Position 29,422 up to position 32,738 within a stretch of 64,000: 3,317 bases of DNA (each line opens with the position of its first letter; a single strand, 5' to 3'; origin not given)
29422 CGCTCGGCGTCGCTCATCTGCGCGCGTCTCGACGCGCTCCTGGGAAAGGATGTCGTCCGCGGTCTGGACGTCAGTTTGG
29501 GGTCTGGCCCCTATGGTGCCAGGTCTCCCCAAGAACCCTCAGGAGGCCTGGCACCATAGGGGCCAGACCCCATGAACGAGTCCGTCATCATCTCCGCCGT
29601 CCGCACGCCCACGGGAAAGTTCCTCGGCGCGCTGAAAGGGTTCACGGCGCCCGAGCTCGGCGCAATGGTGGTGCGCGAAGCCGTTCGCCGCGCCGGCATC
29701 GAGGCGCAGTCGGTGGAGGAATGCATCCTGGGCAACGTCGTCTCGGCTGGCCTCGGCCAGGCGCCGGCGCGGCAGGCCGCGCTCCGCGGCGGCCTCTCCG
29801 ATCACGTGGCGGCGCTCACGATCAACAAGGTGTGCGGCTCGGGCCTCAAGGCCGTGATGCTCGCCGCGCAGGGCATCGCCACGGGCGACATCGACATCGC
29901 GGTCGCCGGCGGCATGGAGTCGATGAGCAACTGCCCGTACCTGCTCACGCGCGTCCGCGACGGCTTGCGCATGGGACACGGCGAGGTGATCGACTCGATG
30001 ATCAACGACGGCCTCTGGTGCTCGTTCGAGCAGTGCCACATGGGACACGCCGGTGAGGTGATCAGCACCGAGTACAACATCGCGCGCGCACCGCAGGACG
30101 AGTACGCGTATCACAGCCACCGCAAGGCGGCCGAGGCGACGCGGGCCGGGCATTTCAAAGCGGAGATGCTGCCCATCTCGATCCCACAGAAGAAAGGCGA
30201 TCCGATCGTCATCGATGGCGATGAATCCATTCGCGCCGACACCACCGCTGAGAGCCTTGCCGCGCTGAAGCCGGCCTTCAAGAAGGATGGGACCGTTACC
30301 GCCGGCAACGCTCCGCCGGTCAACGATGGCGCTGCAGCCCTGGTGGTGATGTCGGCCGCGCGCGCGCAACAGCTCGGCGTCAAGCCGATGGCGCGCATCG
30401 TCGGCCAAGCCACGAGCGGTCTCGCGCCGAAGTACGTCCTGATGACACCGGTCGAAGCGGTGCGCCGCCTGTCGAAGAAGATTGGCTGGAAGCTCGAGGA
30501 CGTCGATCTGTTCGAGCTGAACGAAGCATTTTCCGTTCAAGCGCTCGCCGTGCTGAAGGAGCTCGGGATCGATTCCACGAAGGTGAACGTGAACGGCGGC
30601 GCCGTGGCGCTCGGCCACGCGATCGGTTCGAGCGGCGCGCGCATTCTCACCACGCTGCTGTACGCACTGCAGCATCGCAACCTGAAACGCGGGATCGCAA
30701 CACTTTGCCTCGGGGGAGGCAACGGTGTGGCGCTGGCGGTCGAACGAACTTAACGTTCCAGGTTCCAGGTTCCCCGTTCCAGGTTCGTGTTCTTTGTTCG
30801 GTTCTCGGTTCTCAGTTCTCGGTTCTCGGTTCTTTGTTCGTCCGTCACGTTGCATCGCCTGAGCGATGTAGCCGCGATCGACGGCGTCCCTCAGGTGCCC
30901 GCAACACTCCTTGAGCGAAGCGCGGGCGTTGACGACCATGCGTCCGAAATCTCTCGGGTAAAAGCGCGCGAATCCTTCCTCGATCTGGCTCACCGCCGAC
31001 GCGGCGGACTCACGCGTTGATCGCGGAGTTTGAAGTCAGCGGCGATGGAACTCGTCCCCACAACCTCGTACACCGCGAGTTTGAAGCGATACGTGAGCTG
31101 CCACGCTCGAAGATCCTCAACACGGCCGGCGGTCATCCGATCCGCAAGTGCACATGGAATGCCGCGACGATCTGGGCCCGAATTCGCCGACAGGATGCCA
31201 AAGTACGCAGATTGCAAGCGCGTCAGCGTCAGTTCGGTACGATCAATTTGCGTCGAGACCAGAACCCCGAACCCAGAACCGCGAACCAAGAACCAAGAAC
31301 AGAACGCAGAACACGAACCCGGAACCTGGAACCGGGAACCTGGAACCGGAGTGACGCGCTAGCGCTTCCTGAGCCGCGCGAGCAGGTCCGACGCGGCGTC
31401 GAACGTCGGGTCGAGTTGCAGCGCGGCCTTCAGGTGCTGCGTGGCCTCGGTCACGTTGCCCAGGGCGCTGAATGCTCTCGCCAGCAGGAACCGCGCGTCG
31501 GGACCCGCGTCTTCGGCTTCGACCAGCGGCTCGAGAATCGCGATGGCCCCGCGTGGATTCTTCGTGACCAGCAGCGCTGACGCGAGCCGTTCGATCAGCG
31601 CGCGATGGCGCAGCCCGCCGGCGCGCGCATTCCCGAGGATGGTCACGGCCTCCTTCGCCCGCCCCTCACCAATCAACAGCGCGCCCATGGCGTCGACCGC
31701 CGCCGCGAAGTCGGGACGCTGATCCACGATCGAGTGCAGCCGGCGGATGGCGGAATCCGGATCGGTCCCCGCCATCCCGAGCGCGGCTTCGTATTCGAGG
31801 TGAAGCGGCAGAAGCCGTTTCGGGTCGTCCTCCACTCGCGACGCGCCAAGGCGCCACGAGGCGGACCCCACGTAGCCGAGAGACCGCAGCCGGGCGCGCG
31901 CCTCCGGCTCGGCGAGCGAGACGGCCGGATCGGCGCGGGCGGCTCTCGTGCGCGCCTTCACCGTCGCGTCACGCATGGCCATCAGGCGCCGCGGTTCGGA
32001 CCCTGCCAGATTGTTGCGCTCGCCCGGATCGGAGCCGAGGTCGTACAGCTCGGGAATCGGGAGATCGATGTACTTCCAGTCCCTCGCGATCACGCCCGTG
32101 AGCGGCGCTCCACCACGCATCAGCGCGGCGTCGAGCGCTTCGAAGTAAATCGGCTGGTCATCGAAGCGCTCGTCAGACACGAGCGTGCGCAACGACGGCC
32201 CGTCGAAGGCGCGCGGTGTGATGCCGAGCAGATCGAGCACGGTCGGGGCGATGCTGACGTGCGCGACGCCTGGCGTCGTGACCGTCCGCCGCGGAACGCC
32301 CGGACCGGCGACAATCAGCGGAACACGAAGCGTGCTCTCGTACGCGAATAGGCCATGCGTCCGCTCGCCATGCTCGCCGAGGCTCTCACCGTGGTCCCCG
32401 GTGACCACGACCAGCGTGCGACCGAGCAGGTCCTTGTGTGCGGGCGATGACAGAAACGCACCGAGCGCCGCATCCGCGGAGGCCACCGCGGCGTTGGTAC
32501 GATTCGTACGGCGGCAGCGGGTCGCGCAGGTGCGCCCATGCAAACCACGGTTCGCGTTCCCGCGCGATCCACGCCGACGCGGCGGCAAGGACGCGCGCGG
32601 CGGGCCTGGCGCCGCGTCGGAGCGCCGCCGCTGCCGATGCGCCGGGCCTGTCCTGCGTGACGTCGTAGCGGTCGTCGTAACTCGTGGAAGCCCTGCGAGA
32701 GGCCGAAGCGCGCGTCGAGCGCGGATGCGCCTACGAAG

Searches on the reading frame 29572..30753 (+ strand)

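Call 84: search_protein_families(library=pfam, proteins=[window:29572-30753:+], max_evalue=0.001)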
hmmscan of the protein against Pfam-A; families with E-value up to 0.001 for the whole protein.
window:29572-30753:+ (393 aa): 3 families
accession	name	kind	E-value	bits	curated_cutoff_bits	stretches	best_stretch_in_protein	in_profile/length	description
PF00108.29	Thiolase_N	-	8e-99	330.7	26.4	1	5-262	2-259/260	Thiolase, N-terminal domain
PF02803.24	Thiolase_C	-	1.5e-43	147.8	27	1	271-392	2-123/123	Thiolase, C-terminal domain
PF00109.32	ketoacyl-synt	-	9.1e-05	22.6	20.8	1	81-119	167-205/252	Beta-ketoacyl synthase, N-terminal domain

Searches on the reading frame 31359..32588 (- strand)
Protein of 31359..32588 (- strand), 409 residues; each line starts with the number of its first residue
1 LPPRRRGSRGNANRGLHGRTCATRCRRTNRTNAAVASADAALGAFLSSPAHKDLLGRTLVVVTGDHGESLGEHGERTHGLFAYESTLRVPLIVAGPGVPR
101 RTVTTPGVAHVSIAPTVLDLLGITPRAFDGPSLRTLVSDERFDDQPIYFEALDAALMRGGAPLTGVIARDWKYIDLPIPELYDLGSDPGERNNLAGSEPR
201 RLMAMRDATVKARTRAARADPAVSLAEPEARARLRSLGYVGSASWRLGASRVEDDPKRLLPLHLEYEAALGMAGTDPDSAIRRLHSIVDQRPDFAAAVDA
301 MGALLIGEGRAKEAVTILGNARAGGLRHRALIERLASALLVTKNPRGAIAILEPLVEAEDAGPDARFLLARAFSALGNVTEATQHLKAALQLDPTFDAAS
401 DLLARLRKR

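Call 84: search_protein_families(library=pfam, proteins=[window:31359-32588:-], max_evalue=0.001)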
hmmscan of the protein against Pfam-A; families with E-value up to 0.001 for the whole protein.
window:31359-32588:- (409 aa): 8 families
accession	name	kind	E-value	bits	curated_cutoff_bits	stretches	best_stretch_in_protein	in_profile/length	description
PF00884.28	Sulfatase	-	7.7e-15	55.4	25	1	26-123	201-301/301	Sulfatase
PF14559.12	TPR_19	-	7.2e-13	49.1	25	1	343-406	5-68/68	Tetratricopeptide repeat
PF16347.10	SGSH_C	-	4.6e-11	43.5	29.3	1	80-198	9-135/154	N-sulphoglucosamine sulphohydrolase, C-terminal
PF13428.12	TPR_14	-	8.3e-08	32.6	23.5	1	363-406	1-44/44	Tetratricopeptide repeat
PF13432.12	TPR_16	-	5.1e-07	30.5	32.7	1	335-394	3-62/65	Tetratricopeptide repeat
PF07719.23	TPR_2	-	4.2e-05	23.8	27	1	364-395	2-33/34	Tetratricopeptide repeat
PF13174.12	TPR_6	-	0.00033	21.5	26.3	0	364-394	1-31/33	Tetratricopeptide repeat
PF00515.34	TPR_1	-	0.00053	20.1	27.8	0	364-396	2-34/34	Tetratricopeptide repeat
